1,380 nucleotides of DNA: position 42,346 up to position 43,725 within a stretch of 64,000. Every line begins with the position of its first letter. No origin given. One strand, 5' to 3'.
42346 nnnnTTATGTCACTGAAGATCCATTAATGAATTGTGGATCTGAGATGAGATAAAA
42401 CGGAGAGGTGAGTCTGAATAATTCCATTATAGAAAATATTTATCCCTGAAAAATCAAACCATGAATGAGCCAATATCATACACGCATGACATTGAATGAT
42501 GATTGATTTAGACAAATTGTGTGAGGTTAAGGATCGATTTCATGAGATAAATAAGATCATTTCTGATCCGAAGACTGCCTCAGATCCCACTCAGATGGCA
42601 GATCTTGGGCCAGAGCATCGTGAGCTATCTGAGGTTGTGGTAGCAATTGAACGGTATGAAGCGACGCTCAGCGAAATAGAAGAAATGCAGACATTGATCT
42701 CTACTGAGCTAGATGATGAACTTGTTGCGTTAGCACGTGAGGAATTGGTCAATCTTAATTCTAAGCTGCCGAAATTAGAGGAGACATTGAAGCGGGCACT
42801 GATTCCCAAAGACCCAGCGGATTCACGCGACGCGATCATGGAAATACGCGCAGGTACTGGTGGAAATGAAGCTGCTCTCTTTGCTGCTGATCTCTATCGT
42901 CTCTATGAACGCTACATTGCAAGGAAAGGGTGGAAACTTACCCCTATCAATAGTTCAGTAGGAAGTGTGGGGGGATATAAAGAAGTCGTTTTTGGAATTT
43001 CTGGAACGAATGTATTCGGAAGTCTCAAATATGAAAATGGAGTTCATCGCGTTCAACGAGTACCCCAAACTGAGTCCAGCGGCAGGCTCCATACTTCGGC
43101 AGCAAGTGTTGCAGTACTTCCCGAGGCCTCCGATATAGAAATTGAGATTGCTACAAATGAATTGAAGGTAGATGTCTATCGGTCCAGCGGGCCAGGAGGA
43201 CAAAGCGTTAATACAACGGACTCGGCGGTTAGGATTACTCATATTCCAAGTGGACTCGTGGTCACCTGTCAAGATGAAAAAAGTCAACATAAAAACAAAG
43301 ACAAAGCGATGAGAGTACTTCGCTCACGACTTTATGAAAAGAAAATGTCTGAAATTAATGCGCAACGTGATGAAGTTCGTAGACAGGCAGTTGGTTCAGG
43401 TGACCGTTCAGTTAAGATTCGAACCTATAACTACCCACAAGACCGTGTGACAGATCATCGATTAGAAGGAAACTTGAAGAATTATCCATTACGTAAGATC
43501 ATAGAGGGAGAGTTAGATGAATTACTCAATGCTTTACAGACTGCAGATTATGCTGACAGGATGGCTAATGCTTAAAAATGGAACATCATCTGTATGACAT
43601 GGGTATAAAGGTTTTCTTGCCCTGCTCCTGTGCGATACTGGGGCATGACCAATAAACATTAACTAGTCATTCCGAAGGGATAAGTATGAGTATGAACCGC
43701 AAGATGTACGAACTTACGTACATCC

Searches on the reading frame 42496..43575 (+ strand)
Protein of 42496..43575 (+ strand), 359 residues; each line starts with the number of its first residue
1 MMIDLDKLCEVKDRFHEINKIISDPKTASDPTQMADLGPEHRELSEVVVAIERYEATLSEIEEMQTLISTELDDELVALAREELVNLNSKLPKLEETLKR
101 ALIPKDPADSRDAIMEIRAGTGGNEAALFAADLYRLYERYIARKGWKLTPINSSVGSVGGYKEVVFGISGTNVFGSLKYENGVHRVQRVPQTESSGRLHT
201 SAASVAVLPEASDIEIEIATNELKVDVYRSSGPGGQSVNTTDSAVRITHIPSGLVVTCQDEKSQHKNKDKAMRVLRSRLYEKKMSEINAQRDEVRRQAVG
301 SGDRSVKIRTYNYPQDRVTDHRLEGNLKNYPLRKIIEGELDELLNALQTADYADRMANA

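Call 3: search_protein_families(library=pfam, proteins=[window:42496-43575:+], max_evalue=1)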
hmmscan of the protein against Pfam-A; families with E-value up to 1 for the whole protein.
window:42496-43575:+ (359 aa): 4 families
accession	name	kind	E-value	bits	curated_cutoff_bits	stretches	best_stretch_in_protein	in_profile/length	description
PF03462.23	PCRF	-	8.8e-68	228.4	24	1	12-205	2-194/194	PCRF domain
PF00472.26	RF-1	-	5.6e-43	146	35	1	213-322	2-116/116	RF-1 domain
PF02815.25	MIR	-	0.1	12.9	25.6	1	229-271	124-166/185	MIR domain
PF17835.6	NOG1_N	-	0.25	11.9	22.9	1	34-69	67-102/160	NOG1 N-terminal helical domain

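Call 50: find_related_loci(query=window:42496-43575:+, collection=metagenome_contigs, flank=10000)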
Query window:42496-43575:+ (359 aa) in metagenome_contigs; peptide patterns used: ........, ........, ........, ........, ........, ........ (x = any residue, [..] = any of these).
600 stretches matched a pattern (row limit reached: there are more); 580 encode a relative of the query (tblastn E <= 1e-3); the best 80 are kept; 80 distinct loci.
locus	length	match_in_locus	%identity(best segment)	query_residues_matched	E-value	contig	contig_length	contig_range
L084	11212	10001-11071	65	2-358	4e-157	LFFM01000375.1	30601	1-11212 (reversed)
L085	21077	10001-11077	53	1-359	2e-133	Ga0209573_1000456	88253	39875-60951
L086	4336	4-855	66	75-358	6e-127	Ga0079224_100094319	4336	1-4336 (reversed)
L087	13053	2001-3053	53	6-359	4e-125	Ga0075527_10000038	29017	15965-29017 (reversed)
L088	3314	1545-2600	52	5-359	6e-129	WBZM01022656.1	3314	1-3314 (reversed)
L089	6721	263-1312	52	5-356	2e-122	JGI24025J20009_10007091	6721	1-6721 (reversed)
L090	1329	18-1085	50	2-359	9e-133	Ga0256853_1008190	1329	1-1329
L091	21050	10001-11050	54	7-359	2e-121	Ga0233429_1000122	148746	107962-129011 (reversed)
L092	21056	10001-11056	52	5-358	8e-121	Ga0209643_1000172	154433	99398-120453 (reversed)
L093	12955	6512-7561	52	5-356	7e-121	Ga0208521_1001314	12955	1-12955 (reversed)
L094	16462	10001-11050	52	5-356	7e-121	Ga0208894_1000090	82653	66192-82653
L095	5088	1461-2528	51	2-359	7e-121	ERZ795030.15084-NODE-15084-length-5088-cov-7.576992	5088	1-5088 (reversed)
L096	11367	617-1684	51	2-359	4e-120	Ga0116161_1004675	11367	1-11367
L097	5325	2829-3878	51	5-356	1e-120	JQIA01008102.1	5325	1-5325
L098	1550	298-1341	53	8-359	1e-129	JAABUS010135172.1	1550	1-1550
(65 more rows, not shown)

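Call 60: search_protein_families(library=pfam, proteins=[L084:5267-7102:+, L084:7122-7640:-, L084:7648-8373:-, L084:8394-9683:-], max_evalue=0.001)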
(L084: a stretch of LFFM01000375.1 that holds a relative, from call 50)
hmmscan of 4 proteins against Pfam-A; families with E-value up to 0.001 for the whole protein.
L084:5267-7102:+ (611 aa): 5 families
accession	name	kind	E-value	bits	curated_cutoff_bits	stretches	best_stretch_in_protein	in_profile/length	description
PF01380.27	SIS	-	1.4e-66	222.6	25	2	293-418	2-128/131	SIS domain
PF13522.11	GATase_6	-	2e-23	83.3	27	1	62-194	7-129/130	Glutamine amidotransferase domain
PF13537.11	GATase_7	-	3.3e-18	66.3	25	1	81-200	9-122/123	Glutamine amidotransferase domain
PF13230.11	GATase_4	-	9.6e-07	28.4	23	1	42-155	48-162/272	Glutamine amidotransferases class-II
PF13580.11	SIS_2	-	0.00016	22.2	27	1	330-376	91-136/138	SIS domain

L084:7122-7640:- (172 aa): 1 family
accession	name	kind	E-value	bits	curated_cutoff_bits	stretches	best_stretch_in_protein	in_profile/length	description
PF01613.24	Flavin_Reduct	-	6.4e-41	140.4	27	1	24-171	1-152/153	Flavin reductase like domain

L084:7648-8373:- (241 aa): 2 families
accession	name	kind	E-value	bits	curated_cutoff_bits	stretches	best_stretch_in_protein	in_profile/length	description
PF03358.20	FMN_red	-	3.1e-27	95.5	24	1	49-195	3-146/152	NADPH-dependent FMN reductase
PF02525.22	Flavodoxin_2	-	5.1e-06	26.8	27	1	50-170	4-141/198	Flavodoxin-like fold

L084:8394-9683:- (429 aa): 1 family
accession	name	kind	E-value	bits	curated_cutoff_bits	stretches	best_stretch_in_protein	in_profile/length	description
PF00296.26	Bac_luciferase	-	3.4e-63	214.3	27.9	1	95-390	20-313/314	Luciferase-like monooxygenase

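Call 61: find_homologous_proteins(query=window:42496-43575:+, max_evalue=1e-50)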
Query window:42496-43575:+ (359 aa): 8000 proteins with E <= 1e-50 among 8000 candidates; the best 120 are listed.
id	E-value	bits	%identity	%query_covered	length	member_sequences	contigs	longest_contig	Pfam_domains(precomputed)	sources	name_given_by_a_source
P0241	6.1e-229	776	99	100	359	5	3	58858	PF03462.24,PF00472.27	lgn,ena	-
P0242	1.0e-200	684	88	100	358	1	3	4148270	PF03462.24,PF00472.27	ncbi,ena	-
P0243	4.3e-194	662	84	100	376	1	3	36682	PF03462.24,PF00472.27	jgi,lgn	-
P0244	8.1e-194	661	84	100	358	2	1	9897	PF03462.24,PF00472.27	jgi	-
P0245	1.8e-193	660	84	100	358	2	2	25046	PF03462.24,PF00472.27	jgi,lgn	-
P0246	4.0e-188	642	81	99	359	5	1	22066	PF03462.24,PF00472.27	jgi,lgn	-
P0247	1.7e-187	640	81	100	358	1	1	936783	PF03462.24,PF00472.27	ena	-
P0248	2.2e-186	637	80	100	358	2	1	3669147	PF03462.24,PF00472.27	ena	-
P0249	4.1e-186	636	80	99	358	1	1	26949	PF03462.24,PF00472.27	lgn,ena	-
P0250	1.6e-184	631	80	99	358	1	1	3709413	PF03462.24,PF00472.27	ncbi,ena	-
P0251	2.8e-184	630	79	99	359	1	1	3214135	PF03462.24,PF00472.27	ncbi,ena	-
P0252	3.5e-184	629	80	100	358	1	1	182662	PF03462.24,PF00472.27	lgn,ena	-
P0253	3.7e-184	629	80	99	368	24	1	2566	PF03462.24,PF00472.27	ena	-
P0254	4.5e-184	629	80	99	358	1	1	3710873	PF03462.24,PF00472.27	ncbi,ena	-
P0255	9.9e-184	628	79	99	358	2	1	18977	PF03462.24,PF00472.27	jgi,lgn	-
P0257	1.5e-179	614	78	100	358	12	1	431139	PF03462.24,PF00472.27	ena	-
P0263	3.5e-177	606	76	100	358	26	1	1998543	PF03462.24,PF00472.27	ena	-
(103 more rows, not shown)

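Call 62: find_encoding_contigs(protein=P0254, flank=8000, max_places=1)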
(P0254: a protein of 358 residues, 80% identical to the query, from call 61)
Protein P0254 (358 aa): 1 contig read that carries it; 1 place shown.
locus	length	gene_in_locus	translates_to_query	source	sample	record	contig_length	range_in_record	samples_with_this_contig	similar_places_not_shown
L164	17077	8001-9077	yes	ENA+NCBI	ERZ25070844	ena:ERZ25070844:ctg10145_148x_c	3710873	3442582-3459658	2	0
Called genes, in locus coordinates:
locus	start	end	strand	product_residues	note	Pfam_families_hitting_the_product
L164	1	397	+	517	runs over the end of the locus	PF04326:SLFN_AlbA_2, PF13749:HATPase_c_4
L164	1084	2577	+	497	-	-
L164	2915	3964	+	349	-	PF01118:Semialdhyde_dh, PF02774:Semialdhyde_dhC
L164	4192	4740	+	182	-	-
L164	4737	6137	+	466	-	PF03968:LptD_N (faint), PF13100:OstA_2 (weak)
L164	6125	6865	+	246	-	PF00005:ABC_tran, PF12399:BCA_ABC_TP_C (faint)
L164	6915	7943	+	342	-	PF18152:DAHP_snth_FXD, PF00793:DAHP_synth_1, PF03102:NeuB (faint)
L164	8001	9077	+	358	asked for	PF03462:PCRF, PF00472:RF-1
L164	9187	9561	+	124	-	PF01250:Ribosomal_S6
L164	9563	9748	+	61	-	PF01084:Ribosomal_S18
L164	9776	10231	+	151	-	PF01281:Ribosomal_L9_N, PF03948:Ribosomal_L9_C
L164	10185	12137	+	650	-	PF02683:DsbD_TM, PF13899:Thioredoxin_7, PF13098:Thioredoxin_2 (weak)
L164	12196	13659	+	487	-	PF00929:RNase_T, PF08411:ExoI_SH3, PF26016:ExoI_C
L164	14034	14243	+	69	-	-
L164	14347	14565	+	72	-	PF14690:Zn_ribbon_ISL3 (weak)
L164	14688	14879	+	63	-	PF01610:DDE_Tnp_ISL3 (weak)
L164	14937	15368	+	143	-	-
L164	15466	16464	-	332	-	PF00480:ROK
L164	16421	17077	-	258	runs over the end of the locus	PF13580:SIS_2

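Call 63: find_encoding_contigs(protein=P0252, flank=8000, max_places=1)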
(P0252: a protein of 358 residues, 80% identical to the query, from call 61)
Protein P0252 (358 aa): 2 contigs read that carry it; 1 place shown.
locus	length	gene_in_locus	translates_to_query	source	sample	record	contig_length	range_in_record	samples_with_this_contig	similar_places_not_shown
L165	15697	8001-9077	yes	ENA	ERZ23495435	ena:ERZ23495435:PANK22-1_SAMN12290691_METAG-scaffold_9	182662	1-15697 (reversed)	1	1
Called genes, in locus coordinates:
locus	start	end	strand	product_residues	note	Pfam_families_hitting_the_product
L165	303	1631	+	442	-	PF01053:Cys_Met_Meta_PP, PF00155:Aminotran_1_2, PF00266:Aminotran_5 (weak), PF01041:DegT_DnrJ_EryC1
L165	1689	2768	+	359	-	PF00561:Abhydrolase_1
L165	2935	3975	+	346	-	PF01118:Semialdhyde_dh, PF02774:Semialdhyde_dhC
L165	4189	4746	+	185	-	-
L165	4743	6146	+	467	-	PF13100:OstA_2 (faint), PF03968:LptD_N (faint)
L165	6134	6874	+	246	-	PF00005:ABC_tran, PF12399:BCA_ABC_TP_C (faint)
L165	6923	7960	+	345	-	PF18152:DAHP_snth_FXD, PF00793:DAHP_synth_1, PF03102:NeuB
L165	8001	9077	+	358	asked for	PF03462:PCRF, PF00472:RF-1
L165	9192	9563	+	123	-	PF01250:Ribosomal_S6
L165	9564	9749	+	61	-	PF01084:Ribosomal_S18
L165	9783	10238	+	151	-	PF01281:Ribosomal_L9_N, PF03948:Ribosomal_L9_C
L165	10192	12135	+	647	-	PF02683:DsbD_TM, PF13098:Thioredoxin_2, PF13899:Thioredoxin_7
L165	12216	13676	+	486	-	PF00929:RNase_T, PF08411:ExoI_SH3 (weak), PF26016:ExoI_C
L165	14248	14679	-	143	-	PF14344:DUF4397 (weak)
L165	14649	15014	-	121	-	PF14344:DUF4397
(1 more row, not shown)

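Call 64: find_encoding_contigs(protein=P0257, flank=8000, max_places=1)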
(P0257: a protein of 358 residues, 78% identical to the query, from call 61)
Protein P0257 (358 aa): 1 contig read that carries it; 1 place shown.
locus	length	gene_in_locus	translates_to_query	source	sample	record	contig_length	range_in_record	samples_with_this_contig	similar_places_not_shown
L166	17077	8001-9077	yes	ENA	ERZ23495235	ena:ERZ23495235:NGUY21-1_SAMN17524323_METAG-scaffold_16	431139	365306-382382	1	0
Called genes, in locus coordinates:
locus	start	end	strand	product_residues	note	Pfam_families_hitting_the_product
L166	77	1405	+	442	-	PF01053:Cys_Met_Meta_PP, PF00155:Aminotran_1_2 (weak), PF01041:DegT_DnrJ_EryC1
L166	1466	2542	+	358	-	PF00561:Abhydrolase_1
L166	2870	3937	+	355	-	PF01118:Semialdhyde_dh, PF02774:Semialdhyde_dhC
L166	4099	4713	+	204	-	-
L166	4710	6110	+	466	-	PF13100:OstA_2 (weak), PF03968:LptD_N (faint)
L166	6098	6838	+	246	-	PF00005:ABC_tran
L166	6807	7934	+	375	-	PF18152:DAHP_snth_FXD, PF00793:DAHP_synth_1, PF03102:NeuB (weak)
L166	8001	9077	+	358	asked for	PF03462:PCRF, PF00472:RF-1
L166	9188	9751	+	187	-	PF01250:Ribosomal_S6, PF01084:Ribosomal_S18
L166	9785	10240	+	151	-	PF01281:Ribosomal_L9_N, PF03948:Ribosomal_L9_C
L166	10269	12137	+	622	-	PF02683:DsbD_TM, PF13899:Thioredoxin_7, PF13098:Thioredoxin_2 (weak)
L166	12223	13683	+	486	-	PF00929:RNase_T, PF08411:ExoI_SH3 (faint), PF26016:ExoI_C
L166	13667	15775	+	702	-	PF04851:ResIII, PF00270:DEAD, PF00271:Helicase_C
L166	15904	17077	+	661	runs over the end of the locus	PF02481:DNA_processg_A, PF18306:LDcluster4 (weak), PF02481:DNA_processg_A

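Call 65: find_encoding_contigs(protein=P0263, flank=8000, max_places=1)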
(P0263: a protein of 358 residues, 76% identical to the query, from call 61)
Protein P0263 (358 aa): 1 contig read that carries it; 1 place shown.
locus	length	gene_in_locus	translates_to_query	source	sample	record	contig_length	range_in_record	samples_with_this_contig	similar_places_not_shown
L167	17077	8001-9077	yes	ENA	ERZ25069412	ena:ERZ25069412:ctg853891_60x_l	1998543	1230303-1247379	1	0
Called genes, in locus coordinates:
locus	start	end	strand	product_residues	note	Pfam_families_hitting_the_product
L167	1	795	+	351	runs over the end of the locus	PF01118:Semialdhyde_dh, PF02774:Semialdhyde_dhC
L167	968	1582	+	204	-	-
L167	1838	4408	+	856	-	PF22352:K319L-like_PKD (faint), PF13855:LRR_8, PF23598:LRR_14 (weak), PF13306:LRR_5 (weak), PF13855:LRR_8, PF13306:LRR_5 (weak), PF13855:LRR_8, PF18962:Por_Secre_tail, +5 more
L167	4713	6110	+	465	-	PF13100:OstA_2 (faint), PF03968:LptD_N (weak)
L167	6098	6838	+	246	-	PF00005:ABC_tran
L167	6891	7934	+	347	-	PF18152:DAHP_snth_FXD, PF00793:DAHP_synth_1, PF03102:NeuB (weak)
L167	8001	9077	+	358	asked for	PF03462:PCRF, PF00472:RF-1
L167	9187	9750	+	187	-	PF01250:Ribosomal_S6, PF01084:Ribosomal_S18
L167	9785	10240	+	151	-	PF01281:Ribosomal_L9_N, PF03948:Ribosomal_L9_C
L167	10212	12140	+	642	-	PF02683:DsbD_TM, PF13899:Thioredoxin_7, PF13098:Thioredoxin_2 (weak)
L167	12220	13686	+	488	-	PF00929:RNase_T, PF26016:ExoI_C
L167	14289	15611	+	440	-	PF17170:DUF5128 (faint)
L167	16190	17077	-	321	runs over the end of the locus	PF00480:ROK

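Call 91: find_encoding_contigs(protein=P0241, flank=6000, max_places=4)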
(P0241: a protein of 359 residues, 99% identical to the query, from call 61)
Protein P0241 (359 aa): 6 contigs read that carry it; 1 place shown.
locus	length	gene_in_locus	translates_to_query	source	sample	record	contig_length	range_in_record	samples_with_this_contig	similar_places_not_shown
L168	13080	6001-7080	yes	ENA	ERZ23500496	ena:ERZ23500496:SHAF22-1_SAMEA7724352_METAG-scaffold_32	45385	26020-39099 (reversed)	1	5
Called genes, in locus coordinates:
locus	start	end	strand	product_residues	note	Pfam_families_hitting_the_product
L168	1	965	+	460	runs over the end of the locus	PF03968:LptD_N (faint), PF13100:OstA_2 (weak)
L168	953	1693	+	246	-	PF00005:ABC_tran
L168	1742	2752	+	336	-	PF18152:DAHP_snth_FXD, PF00793:DAHP_synth_1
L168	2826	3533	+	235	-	-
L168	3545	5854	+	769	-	-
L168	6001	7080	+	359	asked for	PF03462:PCRF, PF00472:RF-1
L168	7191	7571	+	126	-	PF01250:Ribosomal_S6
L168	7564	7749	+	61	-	PF01084:Ribosomal_S18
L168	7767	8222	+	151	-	PF01281:Ribosomal_L9_N, PF03948:Ribosomal_L9_C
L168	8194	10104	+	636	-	PF02683:DsbD_TM, PF03190:Thioredox_DsbH (weak), PF13899:Thioredoxin_7, PF13098:Thioredoxin_2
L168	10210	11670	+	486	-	PF00929:RNase_T, PF26016:ExoI_C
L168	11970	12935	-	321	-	PF00480:ROK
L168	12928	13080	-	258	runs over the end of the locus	PF13580:SIS_2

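Call 92: find_encoding_contigs(protein=P0243, flank=6000, max_places=2)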
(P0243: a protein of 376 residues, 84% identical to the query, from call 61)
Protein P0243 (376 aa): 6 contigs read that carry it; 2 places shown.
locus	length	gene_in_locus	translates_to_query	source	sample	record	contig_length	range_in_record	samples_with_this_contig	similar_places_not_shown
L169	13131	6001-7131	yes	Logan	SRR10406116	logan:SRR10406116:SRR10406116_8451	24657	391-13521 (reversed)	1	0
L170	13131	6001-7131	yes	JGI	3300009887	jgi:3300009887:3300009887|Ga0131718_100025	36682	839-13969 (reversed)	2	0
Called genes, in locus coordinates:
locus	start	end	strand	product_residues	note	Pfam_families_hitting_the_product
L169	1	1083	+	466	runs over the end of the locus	PF03968:LptD_N (faint), PF13100:OstA_2 (faint)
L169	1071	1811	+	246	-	PF00005:ABC_tran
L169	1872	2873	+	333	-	PF18152:DAHP_snth_FXD, PF00793:DAHP_synth_1, PF03102:NeuB (weak)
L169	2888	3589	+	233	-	-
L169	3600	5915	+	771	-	-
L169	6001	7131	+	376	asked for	PF03462:PCRF, PF00472:RF-1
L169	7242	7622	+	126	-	PF01250:Ribosomal_S6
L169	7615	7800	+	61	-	PF01084:Ribosomal_S18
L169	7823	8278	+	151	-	PF01281:Ribosomal_L9_N, PF03948:Ribosomal_L9_C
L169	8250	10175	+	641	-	PF02683:DsbD_TM, PF13098:Thioredoxin_2, PF13899:Thioredoxin_7 (weak)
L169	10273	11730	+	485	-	PF00929:RNase_T, PF26016:ExoI_C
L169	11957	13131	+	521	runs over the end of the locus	?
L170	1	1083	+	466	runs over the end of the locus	PF03968:LptD_N (faint), PF13100:OstA_2 (faint)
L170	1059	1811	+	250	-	PF00005:ABC_tran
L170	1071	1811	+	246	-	PF00005:ABC_tran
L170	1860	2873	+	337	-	PF18152:DAHP_snth_FXD, PF00793:DAHP_synth_1, PF03102:NeuB (weak)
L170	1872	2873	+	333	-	PF18152:DAHP_snth_FXD, PF00793:DAHP_synth_1, PF03102:NeuB (weak)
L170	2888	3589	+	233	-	-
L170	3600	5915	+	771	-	-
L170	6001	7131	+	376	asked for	PF03462:PCRF, PF00472:RF-1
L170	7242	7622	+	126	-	PF01250:Ribosomal_S6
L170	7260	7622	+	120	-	PF01250:Ribosomal_S6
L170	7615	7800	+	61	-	PF01084:Ribosomal_S18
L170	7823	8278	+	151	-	PF01281:Ribosomal_L9_N, PF03948:Ribosomal_L9_C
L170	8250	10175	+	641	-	PF02683:DsbD_TM, PF13098:Thioredoxin_2, PF13899:Thioredoxin_7 (weak)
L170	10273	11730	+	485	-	PF00929:RNase_T, PF26016:ExoI_C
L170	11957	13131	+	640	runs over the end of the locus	-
